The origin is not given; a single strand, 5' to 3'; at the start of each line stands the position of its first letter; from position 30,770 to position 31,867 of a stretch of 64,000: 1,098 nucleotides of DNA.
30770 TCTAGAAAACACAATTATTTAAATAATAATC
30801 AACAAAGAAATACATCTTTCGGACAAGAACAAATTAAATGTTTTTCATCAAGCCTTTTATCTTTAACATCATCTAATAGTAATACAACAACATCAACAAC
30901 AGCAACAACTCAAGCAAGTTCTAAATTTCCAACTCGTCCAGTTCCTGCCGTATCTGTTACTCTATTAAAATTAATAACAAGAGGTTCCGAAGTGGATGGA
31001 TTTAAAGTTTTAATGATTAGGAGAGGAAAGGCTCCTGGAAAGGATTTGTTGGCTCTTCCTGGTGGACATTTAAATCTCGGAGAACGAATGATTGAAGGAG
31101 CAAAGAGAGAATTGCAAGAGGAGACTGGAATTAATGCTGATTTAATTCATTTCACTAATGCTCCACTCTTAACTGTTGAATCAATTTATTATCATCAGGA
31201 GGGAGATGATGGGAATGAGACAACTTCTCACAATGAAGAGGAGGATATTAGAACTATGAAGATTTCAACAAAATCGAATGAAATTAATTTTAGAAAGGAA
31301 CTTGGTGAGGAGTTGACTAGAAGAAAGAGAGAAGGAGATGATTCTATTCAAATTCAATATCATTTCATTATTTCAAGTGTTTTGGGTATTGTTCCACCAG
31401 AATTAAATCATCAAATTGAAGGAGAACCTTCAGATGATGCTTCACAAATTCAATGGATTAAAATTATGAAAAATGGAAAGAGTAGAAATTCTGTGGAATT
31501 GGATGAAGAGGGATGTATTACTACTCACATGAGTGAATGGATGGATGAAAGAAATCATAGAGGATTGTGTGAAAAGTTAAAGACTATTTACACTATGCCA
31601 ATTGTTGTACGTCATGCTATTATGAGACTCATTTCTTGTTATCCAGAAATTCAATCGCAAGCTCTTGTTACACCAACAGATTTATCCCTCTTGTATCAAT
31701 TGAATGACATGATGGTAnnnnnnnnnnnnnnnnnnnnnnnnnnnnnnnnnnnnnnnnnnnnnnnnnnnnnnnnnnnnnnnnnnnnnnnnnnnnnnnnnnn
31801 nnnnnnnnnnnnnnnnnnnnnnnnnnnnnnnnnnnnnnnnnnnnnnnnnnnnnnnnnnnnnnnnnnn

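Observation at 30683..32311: Unusual single-polypeptide fusion of a Nudix hydrolase domain with a DUF924-like domain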

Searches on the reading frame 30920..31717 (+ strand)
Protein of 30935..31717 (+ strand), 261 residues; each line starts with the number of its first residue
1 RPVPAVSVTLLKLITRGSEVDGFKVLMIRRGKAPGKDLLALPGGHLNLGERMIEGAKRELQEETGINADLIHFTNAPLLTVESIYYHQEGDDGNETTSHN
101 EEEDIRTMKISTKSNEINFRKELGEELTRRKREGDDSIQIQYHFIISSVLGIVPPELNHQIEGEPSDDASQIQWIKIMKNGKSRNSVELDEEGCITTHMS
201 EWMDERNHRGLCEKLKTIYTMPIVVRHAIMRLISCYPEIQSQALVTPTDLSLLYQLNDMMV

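Call 18: find_homologous_proteins(query=window:30935-31717:+)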
Query window:30935-31717:+ (261 aa): 7 proteins with E <= 0.001 among 574 candidates.
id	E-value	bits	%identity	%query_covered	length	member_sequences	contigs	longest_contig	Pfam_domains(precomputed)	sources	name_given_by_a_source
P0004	1.7e-83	298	53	100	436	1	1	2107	PF00293.35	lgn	-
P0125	7.2e-7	47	36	28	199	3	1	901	PF00293.35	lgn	-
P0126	8.7e-7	47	48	24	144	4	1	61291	PF00293.35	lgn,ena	-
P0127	1.1e-6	46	51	25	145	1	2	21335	PF00293.35,PF14815.13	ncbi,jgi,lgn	ncbi:MAG: 8-oxo-dGTP diphosphatase [Patescibacteria group bacterium]|jgi:8-oxo-dGTP diphosphatase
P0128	8.4e-5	40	29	54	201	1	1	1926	PF22327.3,PF00293.35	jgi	-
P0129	7.9e-4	37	42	26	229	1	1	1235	PF00293.35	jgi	-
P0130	8.8e-4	37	52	25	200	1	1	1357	PF00293.35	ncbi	-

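Call 47: search_solved_structures(query=A4, max_evalue=0.01, show_alignments=3)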
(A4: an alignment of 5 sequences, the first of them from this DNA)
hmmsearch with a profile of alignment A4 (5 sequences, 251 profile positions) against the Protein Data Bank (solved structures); distinct sequences matched with E-value up to 0.01: 57.
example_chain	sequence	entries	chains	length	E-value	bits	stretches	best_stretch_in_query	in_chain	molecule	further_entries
2qjt_B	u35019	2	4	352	5e-13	52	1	31-74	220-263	Nicotinamide-nucleotide adenylyltransferase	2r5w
2qjo_A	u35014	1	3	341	3.2e-11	46.1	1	26-74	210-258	Bifunctional NMN adenylyltransferase/Nudix hydrolase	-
6fl4_A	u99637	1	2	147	2.2e-09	40.1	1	29-77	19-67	Nudix hydrolase 1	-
5gp0_E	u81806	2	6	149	2.2e-09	40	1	29-77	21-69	Nudix hydrolase 1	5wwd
6dby_A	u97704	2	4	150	2.2e-09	40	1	29-77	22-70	Nudix hydrolase 1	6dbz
5wy6_E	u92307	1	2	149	2.2e-08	36.7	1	29-77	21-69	Nudix hydrolase 1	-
2fml_A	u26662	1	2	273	3.2e-08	36.3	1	7-73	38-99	MutT/nudix family protein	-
6ypb_A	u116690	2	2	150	2.7e-07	33.2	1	31-76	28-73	Geranyl diphosphate phosphohydrolase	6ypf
5bon_A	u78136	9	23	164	2.9e-07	33.1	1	32-83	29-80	Probable 8-oxo-dGTP diphosphatase NUDT15 | Nucleotide triphosphate diphosphatase NUDT15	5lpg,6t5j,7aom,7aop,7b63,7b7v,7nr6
7b65_A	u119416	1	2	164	2.9e-07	33.1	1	32-83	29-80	Nucleotide triphosphate diphosphatase NUDT15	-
7b66_A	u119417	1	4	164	2.9e-07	33.1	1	32-83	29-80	Nucleotide triphosphate diphosphatase NUDT15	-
7b64_A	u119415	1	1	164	2.9e-07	33.1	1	32-83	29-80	Nucleotide triphosphate diphosphatase NUDT15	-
7b67_A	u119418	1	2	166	2.9e-07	33.1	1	32-83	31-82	Nucleotide triphosphate diphosphatase NUDT15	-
2yyh_A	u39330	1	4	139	1.2e-06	31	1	28-76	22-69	8-OXO-dGTPase domain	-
3dku_A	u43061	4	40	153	1.3e-06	30.9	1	41-81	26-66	Putative phosphohydrolase | Phosphatase nudJ | Putative Nudix hydrolase ymfB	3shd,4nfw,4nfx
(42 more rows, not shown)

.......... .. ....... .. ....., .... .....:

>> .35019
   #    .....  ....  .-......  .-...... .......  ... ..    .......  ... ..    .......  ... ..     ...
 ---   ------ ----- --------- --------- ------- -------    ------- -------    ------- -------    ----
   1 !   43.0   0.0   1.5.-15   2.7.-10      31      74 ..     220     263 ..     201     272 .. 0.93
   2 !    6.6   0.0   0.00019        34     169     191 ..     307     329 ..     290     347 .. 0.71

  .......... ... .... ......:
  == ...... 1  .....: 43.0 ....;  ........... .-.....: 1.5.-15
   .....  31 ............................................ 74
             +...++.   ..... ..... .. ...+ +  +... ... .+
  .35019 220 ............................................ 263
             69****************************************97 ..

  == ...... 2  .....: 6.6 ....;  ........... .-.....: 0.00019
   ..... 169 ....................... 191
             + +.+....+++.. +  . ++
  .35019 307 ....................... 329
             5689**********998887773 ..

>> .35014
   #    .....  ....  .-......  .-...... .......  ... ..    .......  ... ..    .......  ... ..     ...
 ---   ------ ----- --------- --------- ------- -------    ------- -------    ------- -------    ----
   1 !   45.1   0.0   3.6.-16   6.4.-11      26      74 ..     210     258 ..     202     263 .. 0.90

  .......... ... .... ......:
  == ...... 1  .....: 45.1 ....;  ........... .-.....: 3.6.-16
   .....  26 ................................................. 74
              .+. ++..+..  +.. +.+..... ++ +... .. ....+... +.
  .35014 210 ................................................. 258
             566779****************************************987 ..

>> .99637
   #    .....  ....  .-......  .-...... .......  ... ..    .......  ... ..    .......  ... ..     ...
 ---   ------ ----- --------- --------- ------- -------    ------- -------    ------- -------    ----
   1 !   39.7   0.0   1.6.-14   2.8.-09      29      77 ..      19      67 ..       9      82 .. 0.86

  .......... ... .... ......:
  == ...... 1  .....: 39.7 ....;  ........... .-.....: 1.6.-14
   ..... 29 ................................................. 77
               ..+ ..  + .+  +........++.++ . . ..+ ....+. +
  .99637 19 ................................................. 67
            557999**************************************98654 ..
